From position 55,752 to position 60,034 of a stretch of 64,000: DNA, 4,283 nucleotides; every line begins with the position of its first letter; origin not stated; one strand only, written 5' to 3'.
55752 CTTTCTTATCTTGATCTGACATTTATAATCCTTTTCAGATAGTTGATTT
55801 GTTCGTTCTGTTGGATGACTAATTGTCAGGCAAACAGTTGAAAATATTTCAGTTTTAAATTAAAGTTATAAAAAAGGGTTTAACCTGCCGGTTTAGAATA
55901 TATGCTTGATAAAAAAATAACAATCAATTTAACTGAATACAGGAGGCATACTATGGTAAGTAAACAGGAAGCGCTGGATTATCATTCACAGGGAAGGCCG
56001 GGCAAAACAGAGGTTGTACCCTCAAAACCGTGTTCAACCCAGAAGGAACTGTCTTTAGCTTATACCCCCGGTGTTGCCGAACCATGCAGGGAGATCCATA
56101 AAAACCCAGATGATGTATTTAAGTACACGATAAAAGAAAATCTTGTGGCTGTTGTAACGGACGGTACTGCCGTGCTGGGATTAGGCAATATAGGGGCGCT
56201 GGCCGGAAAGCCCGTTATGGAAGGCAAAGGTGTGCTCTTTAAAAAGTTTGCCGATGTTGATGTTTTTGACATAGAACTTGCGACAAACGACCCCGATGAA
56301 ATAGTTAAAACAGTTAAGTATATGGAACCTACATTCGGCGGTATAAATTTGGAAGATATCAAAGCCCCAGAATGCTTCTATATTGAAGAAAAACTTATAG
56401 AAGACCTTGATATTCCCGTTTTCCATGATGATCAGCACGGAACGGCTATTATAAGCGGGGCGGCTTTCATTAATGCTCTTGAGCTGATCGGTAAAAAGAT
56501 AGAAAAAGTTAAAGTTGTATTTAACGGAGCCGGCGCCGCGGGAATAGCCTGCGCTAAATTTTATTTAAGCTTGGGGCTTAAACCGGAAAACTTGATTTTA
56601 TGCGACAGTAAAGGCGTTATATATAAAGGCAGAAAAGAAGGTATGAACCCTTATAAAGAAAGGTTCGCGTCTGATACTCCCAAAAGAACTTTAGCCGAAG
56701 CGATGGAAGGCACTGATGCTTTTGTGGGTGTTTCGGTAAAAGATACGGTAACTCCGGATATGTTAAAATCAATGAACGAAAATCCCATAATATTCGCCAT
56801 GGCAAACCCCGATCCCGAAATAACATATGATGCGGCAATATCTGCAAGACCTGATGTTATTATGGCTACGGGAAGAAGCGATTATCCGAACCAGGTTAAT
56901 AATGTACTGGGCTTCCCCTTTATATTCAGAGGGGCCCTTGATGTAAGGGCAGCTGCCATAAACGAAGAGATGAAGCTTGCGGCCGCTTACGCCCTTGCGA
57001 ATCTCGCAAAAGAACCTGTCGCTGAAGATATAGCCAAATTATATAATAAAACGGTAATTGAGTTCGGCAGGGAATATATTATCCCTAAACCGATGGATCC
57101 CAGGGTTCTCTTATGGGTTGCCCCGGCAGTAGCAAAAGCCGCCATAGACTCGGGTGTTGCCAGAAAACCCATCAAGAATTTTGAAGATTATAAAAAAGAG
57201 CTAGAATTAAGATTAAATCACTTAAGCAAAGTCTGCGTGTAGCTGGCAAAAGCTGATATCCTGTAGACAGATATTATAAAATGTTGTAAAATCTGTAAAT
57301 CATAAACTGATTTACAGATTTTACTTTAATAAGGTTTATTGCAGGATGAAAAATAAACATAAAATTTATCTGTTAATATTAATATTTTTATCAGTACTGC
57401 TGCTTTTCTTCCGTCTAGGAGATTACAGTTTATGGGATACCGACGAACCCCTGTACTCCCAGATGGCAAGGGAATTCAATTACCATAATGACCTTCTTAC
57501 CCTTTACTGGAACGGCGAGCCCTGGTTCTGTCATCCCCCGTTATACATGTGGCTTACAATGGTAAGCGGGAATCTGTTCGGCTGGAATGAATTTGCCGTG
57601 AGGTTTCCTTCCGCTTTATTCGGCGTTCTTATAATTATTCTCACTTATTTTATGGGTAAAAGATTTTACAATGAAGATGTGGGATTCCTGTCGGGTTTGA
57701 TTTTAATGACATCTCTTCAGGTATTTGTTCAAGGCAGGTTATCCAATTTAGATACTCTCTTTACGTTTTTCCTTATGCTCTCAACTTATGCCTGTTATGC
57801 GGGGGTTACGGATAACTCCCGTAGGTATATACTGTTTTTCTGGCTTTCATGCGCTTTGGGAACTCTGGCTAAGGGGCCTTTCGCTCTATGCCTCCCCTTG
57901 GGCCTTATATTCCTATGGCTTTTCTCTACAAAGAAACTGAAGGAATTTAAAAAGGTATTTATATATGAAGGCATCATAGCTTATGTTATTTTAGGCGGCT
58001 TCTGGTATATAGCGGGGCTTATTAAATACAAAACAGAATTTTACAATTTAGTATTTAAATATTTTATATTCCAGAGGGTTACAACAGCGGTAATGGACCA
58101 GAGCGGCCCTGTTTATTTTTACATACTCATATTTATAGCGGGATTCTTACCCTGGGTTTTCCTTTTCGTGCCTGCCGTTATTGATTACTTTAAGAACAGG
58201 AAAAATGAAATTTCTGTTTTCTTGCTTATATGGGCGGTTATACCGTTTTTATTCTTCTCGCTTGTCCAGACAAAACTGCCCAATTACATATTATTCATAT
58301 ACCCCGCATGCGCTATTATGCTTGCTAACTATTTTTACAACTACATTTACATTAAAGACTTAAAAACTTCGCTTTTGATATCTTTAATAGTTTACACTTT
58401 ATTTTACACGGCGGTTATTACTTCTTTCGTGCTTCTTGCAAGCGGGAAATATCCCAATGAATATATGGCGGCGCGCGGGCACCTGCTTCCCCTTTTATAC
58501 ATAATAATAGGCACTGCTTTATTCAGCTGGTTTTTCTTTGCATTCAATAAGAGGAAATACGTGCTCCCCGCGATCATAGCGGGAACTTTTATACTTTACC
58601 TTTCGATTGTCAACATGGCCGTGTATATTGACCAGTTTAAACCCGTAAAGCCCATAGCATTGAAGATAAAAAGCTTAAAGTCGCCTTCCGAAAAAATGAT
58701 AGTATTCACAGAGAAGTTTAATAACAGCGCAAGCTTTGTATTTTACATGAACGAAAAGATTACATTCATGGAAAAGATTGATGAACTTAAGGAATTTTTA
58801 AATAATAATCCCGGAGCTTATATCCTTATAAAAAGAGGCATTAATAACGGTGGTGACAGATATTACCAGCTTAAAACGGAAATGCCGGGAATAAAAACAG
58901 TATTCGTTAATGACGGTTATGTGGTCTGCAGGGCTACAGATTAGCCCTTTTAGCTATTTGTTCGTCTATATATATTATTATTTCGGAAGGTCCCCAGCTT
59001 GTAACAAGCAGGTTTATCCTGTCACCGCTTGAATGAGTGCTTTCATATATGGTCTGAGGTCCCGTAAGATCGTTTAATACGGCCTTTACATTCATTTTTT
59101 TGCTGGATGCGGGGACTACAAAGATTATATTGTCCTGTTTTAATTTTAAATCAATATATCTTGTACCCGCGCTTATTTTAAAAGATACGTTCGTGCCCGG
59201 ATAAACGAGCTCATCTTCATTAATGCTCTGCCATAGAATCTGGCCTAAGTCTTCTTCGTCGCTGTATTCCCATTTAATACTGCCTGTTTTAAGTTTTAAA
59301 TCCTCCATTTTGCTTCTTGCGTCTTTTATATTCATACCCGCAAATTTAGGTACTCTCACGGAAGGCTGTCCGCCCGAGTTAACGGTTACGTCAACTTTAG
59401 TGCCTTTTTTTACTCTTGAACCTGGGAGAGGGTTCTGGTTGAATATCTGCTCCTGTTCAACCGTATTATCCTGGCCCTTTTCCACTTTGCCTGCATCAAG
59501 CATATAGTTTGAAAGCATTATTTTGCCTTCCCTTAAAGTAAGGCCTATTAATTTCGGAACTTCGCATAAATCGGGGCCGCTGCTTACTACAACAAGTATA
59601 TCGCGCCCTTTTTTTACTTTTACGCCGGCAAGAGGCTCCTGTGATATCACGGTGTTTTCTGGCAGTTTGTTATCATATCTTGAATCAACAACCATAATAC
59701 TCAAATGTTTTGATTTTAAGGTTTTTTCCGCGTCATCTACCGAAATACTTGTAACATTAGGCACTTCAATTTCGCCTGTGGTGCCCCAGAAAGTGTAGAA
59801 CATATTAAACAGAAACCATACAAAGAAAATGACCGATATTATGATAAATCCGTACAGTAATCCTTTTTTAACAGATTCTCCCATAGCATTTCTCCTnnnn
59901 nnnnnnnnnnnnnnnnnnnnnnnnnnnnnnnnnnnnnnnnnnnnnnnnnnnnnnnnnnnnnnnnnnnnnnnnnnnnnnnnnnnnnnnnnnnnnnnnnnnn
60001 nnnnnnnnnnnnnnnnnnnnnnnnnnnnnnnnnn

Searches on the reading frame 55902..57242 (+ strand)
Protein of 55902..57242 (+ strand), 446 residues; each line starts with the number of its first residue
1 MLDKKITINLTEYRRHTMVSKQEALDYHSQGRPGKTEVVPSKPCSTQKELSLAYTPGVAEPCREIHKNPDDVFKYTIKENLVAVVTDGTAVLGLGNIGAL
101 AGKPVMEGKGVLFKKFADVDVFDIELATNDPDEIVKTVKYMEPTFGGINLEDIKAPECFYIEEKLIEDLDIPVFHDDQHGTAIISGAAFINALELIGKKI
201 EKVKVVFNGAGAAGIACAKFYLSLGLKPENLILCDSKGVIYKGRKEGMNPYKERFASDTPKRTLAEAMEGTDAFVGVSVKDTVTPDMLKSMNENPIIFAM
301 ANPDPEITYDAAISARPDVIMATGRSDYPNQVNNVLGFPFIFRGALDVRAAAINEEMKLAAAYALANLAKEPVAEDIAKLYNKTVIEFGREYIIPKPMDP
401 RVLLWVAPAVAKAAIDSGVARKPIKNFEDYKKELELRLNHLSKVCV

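Call 56: search_protein_families(library=ncbifam, proteins=[window:55902-57242:+], max_evalue=1e-10)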
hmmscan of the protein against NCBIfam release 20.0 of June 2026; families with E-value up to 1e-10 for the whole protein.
window:55902-57242:+ (446 aa): 3 families
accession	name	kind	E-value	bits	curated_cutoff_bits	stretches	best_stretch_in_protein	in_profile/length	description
NF009501.0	PRK12861.1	subfamily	4.6e-176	587.1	1178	1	18-437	5-424/764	NADP-dependent malic enzyme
NF010052.0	PRK13529.1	subfamily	1.4e-23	83.4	326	1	133-423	230-540/564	oxaloacetate-decarboxylating malate dehydrogenase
NF041582.1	malolactic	exception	3.8e-11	42.3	850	0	151-371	230-481/536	malolactic enzyme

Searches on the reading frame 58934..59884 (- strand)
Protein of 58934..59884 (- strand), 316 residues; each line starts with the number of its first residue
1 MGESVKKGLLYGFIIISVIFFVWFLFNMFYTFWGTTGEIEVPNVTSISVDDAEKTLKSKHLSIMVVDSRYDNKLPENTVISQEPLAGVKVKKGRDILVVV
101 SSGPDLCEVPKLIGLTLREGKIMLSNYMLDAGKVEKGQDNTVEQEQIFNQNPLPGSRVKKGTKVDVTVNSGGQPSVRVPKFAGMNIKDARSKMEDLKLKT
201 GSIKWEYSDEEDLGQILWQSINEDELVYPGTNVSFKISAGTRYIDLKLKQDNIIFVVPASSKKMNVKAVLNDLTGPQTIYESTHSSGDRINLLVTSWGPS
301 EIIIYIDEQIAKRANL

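Call 10: search_protein_families(library=pfam, proteins=[window:58934-59884:-], max_evalue=0.00001)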
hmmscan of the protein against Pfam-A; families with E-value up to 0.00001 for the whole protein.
window:58934-59884:- (316 aa): 1 family
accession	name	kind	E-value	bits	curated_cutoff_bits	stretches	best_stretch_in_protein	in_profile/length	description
PF03793.24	PASTA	-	8.2e-39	131.8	23.2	3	39-102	1-64/64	PASTA domain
